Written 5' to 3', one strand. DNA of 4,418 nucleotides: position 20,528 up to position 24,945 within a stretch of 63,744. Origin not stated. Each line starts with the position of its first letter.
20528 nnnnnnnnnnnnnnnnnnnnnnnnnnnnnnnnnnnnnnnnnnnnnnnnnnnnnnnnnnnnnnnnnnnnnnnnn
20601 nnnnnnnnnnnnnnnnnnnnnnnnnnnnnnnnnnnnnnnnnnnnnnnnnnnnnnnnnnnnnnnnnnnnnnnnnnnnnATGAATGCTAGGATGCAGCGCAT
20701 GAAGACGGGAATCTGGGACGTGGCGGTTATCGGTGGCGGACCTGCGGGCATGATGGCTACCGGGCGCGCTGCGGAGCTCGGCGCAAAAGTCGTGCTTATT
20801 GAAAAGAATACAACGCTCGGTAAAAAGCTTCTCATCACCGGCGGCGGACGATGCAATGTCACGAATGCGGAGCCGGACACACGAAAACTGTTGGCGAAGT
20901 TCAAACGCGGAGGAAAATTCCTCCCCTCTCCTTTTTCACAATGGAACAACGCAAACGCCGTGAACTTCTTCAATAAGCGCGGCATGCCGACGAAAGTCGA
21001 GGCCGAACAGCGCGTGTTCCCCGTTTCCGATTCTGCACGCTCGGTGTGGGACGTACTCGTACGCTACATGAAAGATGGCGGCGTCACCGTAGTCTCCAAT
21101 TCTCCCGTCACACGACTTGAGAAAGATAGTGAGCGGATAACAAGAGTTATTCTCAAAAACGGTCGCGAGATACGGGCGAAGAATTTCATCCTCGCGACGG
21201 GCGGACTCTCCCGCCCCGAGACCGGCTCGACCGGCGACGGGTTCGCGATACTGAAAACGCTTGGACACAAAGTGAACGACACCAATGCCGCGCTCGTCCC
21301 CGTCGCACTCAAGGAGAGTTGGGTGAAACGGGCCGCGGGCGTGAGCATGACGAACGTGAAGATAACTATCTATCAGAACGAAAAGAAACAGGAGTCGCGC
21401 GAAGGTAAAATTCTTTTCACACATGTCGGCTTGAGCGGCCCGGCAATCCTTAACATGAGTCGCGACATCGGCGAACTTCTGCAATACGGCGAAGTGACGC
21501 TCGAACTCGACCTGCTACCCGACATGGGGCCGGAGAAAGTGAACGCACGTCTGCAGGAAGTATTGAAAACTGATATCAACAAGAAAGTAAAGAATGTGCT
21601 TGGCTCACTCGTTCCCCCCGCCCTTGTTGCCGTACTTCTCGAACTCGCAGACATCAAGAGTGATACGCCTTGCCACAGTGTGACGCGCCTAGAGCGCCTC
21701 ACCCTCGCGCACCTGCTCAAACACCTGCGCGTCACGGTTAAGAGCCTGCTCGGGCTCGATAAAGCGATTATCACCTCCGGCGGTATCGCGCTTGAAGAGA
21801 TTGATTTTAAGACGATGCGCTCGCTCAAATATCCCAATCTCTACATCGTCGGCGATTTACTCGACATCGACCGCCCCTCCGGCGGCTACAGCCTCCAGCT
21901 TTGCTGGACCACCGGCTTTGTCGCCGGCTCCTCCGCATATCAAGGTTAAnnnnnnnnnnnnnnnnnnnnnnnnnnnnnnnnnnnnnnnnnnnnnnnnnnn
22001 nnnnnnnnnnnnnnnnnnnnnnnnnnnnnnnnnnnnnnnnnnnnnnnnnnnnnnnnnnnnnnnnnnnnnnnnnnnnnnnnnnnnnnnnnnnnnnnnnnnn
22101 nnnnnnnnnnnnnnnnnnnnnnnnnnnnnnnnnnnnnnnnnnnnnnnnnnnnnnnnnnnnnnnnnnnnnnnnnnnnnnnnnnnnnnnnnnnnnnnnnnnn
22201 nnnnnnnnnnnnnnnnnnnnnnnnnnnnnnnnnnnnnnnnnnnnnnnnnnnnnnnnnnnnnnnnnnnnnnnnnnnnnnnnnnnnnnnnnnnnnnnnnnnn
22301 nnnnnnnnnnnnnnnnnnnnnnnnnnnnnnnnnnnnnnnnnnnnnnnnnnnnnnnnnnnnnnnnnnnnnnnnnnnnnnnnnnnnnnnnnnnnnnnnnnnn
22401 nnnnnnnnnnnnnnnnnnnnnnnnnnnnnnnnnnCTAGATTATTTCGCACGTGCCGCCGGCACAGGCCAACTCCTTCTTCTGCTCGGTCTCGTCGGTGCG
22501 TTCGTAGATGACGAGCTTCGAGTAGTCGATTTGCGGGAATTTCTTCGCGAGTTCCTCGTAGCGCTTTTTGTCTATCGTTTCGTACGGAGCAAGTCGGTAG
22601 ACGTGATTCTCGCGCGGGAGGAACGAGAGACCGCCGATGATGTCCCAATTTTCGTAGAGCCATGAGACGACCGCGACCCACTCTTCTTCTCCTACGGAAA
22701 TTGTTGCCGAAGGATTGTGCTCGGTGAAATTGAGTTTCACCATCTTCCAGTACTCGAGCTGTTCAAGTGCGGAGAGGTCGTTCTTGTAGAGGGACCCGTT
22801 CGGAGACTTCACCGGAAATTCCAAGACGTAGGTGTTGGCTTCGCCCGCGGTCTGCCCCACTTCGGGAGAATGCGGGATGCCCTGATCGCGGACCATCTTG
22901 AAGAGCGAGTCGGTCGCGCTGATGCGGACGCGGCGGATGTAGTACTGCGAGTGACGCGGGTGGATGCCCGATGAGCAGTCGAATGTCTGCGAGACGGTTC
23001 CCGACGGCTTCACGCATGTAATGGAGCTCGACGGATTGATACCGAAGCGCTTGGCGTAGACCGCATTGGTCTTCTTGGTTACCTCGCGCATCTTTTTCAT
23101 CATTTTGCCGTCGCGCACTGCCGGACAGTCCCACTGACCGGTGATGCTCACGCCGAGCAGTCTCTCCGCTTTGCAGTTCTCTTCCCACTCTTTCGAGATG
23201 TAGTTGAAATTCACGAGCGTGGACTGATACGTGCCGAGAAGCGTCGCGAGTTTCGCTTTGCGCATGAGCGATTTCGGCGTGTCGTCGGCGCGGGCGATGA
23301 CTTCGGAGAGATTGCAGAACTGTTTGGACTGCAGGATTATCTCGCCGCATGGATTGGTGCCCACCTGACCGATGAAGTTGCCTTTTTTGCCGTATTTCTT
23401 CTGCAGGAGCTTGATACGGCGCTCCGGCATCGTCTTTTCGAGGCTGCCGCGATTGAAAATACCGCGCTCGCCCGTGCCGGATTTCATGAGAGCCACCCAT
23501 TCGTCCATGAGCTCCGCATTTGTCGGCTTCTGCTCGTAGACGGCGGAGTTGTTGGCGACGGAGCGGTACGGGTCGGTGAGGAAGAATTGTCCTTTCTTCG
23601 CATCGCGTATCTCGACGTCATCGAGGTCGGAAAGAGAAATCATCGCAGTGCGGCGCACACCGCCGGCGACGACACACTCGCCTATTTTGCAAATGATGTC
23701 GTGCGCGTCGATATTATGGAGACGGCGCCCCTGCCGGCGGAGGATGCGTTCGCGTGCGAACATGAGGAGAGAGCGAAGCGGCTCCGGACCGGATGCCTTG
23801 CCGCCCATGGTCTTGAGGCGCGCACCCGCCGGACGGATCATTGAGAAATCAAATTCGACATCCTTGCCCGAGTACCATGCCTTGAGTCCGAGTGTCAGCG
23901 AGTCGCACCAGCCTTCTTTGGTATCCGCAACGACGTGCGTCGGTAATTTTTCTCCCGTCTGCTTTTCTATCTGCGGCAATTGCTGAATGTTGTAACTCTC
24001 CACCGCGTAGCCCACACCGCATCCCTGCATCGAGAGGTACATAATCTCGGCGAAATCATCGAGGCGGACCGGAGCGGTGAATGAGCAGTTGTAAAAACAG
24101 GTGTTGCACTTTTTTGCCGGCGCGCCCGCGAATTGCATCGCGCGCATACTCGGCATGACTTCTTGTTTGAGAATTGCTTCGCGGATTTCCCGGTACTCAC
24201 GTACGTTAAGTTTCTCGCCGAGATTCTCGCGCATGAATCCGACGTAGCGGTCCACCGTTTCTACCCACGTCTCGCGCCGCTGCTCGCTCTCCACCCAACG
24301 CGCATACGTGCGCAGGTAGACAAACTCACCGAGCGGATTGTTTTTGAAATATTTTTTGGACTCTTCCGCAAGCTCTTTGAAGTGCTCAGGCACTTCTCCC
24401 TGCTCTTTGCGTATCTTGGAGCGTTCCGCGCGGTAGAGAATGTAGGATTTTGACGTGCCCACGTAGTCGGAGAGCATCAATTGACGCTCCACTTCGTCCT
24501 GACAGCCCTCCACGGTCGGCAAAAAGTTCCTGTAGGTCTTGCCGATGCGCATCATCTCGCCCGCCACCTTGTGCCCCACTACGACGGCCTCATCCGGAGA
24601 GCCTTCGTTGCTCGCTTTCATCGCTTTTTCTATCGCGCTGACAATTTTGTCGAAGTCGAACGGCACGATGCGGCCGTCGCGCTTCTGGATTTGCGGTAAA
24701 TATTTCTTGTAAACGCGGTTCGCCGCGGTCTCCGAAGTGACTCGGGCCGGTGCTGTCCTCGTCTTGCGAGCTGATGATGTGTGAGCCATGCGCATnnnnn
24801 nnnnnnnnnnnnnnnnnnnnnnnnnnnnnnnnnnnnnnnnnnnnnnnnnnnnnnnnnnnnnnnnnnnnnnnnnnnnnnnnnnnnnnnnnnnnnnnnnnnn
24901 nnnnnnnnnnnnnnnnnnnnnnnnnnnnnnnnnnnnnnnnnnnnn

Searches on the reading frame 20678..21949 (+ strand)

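Call 80: search_protein_families(library=pfam, proteins=[window:20678-21949:+], max_evalue=0.001)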
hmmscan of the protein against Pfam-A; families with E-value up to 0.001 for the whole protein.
window:20678-21949:+ (423 aa): 15 families
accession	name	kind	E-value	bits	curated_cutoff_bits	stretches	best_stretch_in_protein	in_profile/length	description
PF03486.20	HI0933_like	-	2.8e-78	263.2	50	1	14-418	2-243/244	HI0933-like protein Rossmann domain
PF22780.1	HI0933_like_1st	-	9.9e-37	126.7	27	1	204-365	2-165/165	HI0933-like protein barrel and H2TH domain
PF12831.13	FAD_oxidored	-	5.4e-14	52.7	27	1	14-175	1-145/416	FAD dependent oxidoreductase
PF07992.20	Pyr_redox_2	-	4.3e-13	49.8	26.1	2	14-52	2-41/291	Pyridine nucleotide-disulphide oxidoreductase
PF00890.30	FAD_binding_2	-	1.1e-12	48.3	20.4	2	14-62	1-49/414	FAD binding domain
PF01266.30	DAO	-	7.4e-10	39.3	27.9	1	127-182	155-209/353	FAD dependent oxidoreductase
PF01134.28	GIDA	-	7.6e-09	35.5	22.1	1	14-45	1-32/391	Glucose inhibited division protein A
PF00070.33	Pyr_redox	-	1.4e-07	32.4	22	0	15-48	2-35/82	Pyridine nucleotide-disulphide oxidoreductase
PF13738.12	Pyr_redox_3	-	3e-06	27.1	30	0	128-240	88-201/305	Pyridine nucleotide-disulphide oxidoreductase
PF13454.12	NAD_binding_9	-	5.6e-06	26.9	21.8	1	16-175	1-153/155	FAD-NAD(P)-binding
PF01494.25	FAD_binding_3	-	4.2e-05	23.4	22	1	14-46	3-35/349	FAD binding domain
PF01262.27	AlaDh_PNT_C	-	7.7e-05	22.6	23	1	14-64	30-81/214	Alanine dehydrogenase/PNT, C-terminal domain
PF13450.12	NAD_binding_8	-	0.00016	22.3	21.9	1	17-48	1-32/68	NAD(P)-binding Rossmann-like domain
PF05834.18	Lycopene_cycl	-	0.00019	21.1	23.4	0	14-44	1-33/380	Lycopene cyclase protein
PF04820.20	Trp_halogenase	-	0.00082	18.8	21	0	121-176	158-213/458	Tryptophan halogenase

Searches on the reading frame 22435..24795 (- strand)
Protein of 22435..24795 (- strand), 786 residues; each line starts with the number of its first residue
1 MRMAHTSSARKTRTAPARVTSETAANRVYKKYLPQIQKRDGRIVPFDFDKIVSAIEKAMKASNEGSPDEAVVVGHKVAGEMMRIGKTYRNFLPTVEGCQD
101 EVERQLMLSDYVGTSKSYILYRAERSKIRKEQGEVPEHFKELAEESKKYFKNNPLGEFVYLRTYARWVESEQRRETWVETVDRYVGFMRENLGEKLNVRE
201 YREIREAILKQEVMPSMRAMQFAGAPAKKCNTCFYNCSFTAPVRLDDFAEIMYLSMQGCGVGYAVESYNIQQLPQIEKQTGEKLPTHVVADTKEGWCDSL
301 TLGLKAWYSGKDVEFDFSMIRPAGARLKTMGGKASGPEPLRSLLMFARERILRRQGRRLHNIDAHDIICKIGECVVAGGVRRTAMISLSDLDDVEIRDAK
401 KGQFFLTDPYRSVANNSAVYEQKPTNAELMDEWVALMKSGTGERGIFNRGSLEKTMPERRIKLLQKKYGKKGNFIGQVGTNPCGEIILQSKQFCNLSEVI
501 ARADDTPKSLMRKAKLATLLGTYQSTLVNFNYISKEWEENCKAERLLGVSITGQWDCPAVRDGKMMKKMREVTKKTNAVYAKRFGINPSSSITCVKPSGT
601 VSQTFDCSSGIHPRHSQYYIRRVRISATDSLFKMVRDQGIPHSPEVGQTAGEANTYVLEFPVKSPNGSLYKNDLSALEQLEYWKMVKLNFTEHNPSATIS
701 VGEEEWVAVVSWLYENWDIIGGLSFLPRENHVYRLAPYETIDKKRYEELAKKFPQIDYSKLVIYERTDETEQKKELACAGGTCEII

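Call 80: search_protein_families(library=pfam, proteins=[window:22435-24795:-], max_evalue=0.001)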
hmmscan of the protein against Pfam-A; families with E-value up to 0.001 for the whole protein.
window:22435-24795:- (786 aa): 4 families
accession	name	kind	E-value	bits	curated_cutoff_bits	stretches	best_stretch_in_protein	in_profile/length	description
PF03477.21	ATP-cone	-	8.4e-17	61.9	25.8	1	35-126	2-87/88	ATP cone domain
PF17975.6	RNR_Alpha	-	2.4e-11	44.5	26.4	1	141-188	7-53/101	Ribonucleotide reductase alpha domain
PF02867.20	Ribonuc_red_lgC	-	7.9e-08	31.8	23.9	0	406-549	149-286/523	Ribonucleotide reductase, barrel domain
PF21995.1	RNR-II_ins_dom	-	9.9e-07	29.4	27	1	287-345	37-101/107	B12-dependent ribonucleotide reductase, insertion domain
